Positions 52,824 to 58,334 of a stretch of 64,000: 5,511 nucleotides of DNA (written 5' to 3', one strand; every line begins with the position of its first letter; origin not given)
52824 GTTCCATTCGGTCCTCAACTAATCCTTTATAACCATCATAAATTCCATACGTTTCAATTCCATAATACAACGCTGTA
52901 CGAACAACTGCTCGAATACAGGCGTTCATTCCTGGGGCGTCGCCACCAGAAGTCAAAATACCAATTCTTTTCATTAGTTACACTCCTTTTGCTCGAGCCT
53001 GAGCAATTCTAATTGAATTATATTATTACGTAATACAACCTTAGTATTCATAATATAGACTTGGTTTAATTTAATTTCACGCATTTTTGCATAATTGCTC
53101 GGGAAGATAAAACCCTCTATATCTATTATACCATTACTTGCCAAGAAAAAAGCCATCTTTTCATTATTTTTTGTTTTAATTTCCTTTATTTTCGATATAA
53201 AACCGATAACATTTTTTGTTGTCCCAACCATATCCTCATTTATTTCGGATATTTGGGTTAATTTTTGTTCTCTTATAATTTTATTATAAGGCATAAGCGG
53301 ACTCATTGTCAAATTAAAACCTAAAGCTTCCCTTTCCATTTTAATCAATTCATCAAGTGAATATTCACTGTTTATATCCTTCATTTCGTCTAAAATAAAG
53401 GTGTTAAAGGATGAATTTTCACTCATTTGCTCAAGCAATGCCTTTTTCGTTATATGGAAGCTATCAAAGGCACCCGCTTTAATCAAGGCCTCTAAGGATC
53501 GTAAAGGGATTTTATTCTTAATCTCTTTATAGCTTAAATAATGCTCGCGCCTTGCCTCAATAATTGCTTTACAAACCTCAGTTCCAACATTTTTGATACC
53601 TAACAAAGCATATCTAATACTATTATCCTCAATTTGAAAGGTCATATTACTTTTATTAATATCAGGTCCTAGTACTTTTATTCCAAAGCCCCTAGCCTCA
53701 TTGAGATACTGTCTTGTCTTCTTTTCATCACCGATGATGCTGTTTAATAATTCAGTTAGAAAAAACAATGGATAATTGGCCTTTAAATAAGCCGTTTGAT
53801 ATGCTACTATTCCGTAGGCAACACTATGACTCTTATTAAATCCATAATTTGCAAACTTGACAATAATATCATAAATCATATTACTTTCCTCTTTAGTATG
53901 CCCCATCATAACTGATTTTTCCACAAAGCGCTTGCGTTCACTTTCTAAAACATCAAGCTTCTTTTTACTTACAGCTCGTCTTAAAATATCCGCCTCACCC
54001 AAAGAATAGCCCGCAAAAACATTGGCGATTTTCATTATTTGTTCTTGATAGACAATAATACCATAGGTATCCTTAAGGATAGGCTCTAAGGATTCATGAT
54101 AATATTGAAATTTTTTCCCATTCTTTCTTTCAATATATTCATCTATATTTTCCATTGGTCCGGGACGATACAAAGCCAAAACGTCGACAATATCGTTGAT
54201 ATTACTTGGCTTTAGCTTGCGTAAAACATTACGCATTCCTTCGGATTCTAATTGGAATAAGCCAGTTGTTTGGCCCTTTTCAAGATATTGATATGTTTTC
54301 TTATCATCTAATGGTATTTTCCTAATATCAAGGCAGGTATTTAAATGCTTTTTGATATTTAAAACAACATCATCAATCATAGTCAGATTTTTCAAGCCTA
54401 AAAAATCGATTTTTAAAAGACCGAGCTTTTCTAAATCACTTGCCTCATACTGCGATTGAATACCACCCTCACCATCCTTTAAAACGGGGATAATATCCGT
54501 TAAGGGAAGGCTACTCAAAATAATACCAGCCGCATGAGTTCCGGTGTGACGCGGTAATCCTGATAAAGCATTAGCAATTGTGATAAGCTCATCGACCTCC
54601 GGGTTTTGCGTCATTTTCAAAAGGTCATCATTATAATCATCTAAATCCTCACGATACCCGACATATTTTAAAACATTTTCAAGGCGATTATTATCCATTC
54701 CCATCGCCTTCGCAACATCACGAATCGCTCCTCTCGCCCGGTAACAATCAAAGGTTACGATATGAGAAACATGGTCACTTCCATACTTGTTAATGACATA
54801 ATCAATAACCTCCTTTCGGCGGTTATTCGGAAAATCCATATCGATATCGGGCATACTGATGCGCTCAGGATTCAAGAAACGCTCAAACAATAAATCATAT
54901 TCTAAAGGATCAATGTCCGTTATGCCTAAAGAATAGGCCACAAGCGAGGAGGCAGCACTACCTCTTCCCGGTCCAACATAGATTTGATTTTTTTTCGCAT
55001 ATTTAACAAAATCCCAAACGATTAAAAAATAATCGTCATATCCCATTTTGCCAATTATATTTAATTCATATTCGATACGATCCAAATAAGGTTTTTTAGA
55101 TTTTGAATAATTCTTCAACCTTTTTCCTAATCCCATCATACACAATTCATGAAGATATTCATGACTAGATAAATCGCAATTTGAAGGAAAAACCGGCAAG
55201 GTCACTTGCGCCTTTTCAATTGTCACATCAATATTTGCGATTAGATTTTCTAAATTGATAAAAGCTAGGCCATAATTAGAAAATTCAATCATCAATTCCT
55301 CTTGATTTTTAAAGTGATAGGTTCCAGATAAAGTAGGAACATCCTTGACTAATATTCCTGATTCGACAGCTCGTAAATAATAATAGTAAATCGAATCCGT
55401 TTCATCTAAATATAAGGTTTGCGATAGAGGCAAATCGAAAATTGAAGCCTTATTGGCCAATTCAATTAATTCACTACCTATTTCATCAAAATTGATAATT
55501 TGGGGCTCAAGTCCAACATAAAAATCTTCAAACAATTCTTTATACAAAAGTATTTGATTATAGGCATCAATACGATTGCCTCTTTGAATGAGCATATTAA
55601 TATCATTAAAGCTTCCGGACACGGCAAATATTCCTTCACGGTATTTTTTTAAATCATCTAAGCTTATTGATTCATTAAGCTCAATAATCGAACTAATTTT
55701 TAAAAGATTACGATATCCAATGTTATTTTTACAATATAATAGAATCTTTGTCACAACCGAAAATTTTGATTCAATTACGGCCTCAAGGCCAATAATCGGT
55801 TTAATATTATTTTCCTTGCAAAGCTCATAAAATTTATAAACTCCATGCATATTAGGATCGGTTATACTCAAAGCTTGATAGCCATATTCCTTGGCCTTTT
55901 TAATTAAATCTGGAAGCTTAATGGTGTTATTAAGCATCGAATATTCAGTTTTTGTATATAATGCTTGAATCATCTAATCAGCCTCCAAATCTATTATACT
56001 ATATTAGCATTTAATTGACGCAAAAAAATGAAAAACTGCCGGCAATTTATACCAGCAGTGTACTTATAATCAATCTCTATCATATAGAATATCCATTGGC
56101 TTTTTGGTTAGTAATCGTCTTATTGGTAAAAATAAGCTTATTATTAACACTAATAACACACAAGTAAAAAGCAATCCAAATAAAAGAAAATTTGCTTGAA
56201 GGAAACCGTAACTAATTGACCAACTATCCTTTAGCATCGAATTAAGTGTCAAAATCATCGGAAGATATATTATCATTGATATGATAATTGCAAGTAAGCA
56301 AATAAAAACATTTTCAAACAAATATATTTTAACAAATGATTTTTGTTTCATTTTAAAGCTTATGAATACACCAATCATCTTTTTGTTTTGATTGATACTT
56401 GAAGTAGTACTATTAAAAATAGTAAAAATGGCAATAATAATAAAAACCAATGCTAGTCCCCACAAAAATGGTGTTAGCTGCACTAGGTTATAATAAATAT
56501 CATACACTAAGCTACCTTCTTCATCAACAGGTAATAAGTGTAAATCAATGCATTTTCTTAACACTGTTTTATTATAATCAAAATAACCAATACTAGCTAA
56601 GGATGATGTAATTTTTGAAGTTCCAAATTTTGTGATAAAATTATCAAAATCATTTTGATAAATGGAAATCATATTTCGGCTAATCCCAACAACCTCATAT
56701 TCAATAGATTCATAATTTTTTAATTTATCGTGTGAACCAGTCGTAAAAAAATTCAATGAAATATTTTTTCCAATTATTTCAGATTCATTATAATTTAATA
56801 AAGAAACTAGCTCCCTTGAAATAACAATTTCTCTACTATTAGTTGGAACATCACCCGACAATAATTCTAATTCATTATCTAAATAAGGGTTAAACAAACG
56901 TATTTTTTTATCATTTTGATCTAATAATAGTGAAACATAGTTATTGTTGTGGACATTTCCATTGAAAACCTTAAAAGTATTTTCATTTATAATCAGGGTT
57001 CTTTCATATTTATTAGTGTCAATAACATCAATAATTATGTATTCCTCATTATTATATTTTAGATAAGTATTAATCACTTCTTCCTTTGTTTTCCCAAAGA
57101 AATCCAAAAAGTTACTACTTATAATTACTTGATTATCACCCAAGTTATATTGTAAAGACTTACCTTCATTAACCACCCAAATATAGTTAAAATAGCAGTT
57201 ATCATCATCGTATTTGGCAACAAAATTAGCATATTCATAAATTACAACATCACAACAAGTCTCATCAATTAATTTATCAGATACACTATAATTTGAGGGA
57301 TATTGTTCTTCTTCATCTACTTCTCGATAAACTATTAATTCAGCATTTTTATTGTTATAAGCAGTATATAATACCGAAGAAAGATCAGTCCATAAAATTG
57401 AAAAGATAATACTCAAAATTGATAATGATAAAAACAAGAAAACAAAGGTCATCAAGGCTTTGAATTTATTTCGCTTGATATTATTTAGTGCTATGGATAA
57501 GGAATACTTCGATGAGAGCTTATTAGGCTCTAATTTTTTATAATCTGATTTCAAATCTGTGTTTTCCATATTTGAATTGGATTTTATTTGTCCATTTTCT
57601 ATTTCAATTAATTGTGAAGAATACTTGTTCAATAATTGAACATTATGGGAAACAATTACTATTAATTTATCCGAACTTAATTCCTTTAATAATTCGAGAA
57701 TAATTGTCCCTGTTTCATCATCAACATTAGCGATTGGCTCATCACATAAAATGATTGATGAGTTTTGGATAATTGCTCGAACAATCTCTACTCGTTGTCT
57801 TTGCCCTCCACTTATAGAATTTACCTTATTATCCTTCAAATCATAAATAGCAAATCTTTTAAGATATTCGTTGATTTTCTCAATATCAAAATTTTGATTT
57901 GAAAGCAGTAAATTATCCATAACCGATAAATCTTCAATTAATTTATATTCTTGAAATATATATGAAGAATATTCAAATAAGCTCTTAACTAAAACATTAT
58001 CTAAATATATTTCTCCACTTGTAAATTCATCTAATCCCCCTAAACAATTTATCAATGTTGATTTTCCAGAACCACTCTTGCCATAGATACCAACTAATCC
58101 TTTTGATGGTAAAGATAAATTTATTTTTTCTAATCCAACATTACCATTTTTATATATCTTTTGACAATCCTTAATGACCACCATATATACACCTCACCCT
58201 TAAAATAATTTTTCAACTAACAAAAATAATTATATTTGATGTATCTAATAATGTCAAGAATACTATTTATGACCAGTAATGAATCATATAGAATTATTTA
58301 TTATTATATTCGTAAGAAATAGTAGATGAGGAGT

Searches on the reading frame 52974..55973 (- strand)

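Call 58: search_protein_families(library=ncbifam, max_evalue=1e-10, proteins=[window:52974-55973:-])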
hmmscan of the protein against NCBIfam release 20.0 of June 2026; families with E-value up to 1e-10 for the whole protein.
window:52974-55973:- (999 aa): 13 families
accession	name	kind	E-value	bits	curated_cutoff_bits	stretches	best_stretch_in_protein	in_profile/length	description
NF004226.0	PRK05673.1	equivalog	1.5e-291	970.3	1002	1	5-992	9-1058/1146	DNA polymerase III subunit alpha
NF005377.0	PRK06920.1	equivalog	4.3e-285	948.7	1806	1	5-992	6-1019/1108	DNA polymerase III subunit alpha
TIGR00594.1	polc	superfamily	1.4e-284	947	434.35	1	5-946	4-1011/1022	DNA polymerase III subunit alpha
NF005298.0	PRK06826.1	equivalog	5.5e-273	908.6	1260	1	5-983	8-1058/1151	DNA polymerase III subunit alpha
NF005516.0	PRK07135.1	equivalog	5.1e-220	733.2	1084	2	239-983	197-963/974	DNA polymerase III DnaE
NF005617.0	PRK07374.1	equivalog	4.6e-219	730.3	1653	1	5-844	6-900/1170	DNA polymerase III subunit alpha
NF005582.0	PRK07279.1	equivalog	1.6e-218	728.3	1279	1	1-993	1-961/1033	DNA polymerase III subunit alpha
NF004550.0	PRK05898.1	equivalog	6.5e-218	726.3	1182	2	145-986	104-967/971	DNA polymerase III subunit alpha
NF004225.0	PRK05672.1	subfamily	1.8e-156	522.9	939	1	5-926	9-963/1047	error-prone DNA polymerase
NF007079.0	PRK09532.1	equivalog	3.3e-150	502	1525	1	5-724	6-791/876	DNA polymerase III subunit alpha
NF005616.0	PRK07373.1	equivalog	1.6e-48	165.3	646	2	708-850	34-183/449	DNA polymerase III subunit alpha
NF001688.0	PRK00448.1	equivalog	1.4e-30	105.7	873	1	74-358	614-914/1445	PolC-type DNA polymerase III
TIGR01405.1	polC_Gram_pos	equivalog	8.8e-27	93.2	1043.45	0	74-357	380-678/1211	DNA polymerase III subunit alpha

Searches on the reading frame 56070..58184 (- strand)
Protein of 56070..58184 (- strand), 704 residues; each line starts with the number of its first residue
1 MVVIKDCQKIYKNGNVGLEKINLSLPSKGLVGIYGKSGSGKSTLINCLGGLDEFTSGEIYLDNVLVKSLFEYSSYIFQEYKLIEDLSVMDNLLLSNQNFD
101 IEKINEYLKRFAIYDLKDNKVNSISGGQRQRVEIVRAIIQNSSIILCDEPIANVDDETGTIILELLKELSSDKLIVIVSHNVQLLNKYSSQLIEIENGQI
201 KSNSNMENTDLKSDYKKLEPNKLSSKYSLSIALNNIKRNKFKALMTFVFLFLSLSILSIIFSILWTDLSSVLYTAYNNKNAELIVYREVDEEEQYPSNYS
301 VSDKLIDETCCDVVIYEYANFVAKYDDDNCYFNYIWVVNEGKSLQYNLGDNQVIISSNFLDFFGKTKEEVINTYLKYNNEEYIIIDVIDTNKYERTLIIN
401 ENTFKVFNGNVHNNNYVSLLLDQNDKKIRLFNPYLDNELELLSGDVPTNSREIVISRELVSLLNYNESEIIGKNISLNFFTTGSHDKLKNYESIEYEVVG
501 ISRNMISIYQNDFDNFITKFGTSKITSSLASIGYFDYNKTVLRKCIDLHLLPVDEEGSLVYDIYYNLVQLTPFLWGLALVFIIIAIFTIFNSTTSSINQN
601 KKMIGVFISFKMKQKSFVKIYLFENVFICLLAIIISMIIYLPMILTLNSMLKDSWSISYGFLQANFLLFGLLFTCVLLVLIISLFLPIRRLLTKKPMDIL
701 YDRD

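Call 58: search_protein_families(library=ncbifam, max_evalue=1e-10, proteins=[window:56070-58184:-])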
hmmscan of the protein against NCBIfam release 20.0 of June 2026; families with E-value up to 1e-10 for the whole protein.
window:56070-58184:- (704 aa): 156 families (the best 25 are shown)
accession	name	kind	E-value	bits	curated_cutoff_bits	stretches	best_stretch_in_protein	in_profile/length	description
TIGR02315.1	ABC_phnC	equivalog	4e-43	147.6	266.1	1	1-203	1-227/243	phosphonate ABC transporter ATP-binding protein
TIGR03608.1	L_ocin_972_ABC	subfamily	2.8e-40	138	254.85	1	4-188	1-200/206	putative bacteriocin export ABC transporter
NF007826.0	PRK10535.1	equivalog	1.1e-34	119.8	966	1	5-254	8-283/648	macrolide ABC transporter ATP-binding protein/permease MacB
TIGR02211.1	LolD_lipo_ex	equivalog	3.4e-34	118.3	307.75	1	4-201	4-220/221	lipoprotein-releasing ABC transporter ATP-binding protein LolD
TIGR02142.1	modC_ABC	equivalog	2.2e-33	116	285.05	1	20-231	15-241/353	molybdenum ABC transporter ATP-binding protein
TIGR02673.1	FtsE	equivalog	1.9e-32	112.7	264.85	1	1-199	1-214/214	cell division ATP-binding protein FtsE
NF038007.1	ABC_ATP_DarD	equivalog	4.4e-32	111.3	375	1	1-200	1-218/218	darobactin export ABC transporter ATP-binding protein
NF008355.0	PRK11144.1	equivalog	1.1e-29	103.5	434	1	20-220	16-227/353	molybdenum ABC transporter ATP-binding protein ModC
TIGR02857.1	CydD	equivalog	2.5e-28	99.3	435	1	4-188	324-523/529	thiol reductant ABC exporter subunit CydD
NF040933.2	ABC_arch_GlcV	equivalog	1e-27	97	450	1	2-203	3-223/357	glucose ABC transporter ATP-binding protein GlcV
TIGR02982.1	heterocyst_DevA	subfamily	1.1e-27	97.1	295.8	1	4-201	4-220/220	ABC exporter ATP-binding subunit, DevA family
TIGR01277.1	thiQ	equivalog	3.6e-27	95.4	245.05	1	20-204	16-211/213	thiamine ABC transporter ATP-binding protein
TIGR00972.1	3a0107s01c2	equivalog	8.4e-27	94.1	343.2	1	4-208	4-229/248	phosphate ABC transporter ATP-binding protein PstB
TIGR04521.1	ECF_ATPase_2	equivalog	8.5e-27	93.9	330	1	15-232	18-253/279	energy-coupling factor transporter ATPase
NF043075.1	MMSYN1_0197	equivalog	1.4e-26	93.3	550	1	2-202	3-213/341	spermidine/putrescine ABC transporter ATP-binding protein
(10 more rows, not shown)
